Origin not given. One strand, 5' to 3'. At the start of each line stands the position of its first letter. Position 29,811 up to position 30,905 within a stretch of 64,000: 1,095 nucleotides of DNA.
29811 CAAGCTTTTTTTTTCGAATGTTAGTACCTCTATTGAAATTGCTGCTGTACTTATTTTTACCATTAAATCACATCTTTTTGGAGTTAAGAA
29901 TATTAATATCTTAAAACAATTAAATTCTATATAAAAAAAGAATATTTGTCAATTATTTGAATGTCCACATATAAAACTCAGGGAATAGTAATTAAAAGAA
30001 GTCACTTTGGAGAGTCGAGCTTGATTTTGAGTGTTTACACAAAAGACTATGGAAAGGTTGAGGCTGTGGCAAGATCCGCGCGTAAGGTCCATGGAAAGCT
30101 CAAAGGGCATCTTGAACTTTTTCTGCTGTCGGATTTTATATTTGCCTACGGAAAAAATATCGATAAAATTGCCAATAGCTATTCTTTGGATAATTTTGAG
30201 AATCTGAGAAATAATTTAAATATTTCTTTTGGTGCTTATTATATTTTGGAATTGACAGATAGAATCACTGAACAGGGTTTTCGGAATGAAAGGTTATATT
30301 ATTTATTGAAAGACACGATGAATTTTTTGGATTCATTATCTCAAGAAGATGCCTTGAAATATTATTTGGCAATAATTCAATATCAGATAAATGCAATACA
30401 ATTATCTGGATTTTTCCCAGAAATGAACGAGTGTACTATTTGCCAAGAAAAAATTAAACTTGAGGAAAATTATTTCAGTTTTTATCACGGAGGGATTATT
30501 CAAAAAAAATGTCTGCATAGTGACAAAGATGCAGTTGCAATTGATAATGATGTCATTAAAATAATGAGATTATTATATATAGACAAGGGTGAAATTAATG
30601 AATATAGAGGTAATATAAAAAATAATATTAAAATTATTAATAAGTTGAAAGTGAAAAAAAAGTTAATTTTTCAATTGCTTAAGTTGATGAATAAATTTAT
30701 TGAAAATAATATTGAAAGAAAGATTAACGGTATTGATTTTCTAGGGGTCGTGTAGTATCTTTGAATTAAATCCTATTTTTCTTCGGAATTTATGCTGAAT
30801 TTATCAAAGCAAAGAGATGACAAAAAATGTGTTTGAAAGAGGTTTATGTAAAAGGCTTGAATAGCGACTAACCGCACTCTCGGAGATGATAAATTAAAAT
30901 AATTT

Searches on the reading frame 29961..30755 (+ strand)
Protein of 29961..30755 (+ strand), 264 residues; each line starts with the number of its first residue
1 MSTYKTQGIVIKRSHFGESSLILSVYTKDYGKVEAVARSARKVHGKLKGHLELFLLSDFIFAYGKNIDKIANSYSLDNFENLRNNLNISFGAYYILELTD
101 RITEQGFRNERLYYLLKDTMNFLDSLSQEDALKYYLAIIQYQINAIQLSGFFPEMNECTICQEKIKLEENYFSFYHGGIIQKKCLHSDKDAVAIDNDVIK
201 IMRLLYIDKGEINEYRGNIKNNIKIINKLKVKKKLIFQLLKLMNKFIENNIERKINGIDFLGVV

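Call 66: search_protein_families(library=pfam, proteins=[window:29961-30755:+], max_evalue=0.0001)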
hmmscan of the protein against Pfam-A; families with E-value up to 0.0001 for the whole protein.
window:29961-30755:+ (264 aa): 2 families
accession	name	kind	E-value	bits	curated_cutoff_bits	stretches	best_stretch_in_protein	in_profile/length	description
PF11967.14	RecO_N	-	2.2e-18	66.5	27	1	1-73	1-74/80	Recombination protein O N terminal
PF02565.21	RecO_C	-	9e-17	61.7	22.1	1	84-254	2-152/157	Recombination protein O C terminal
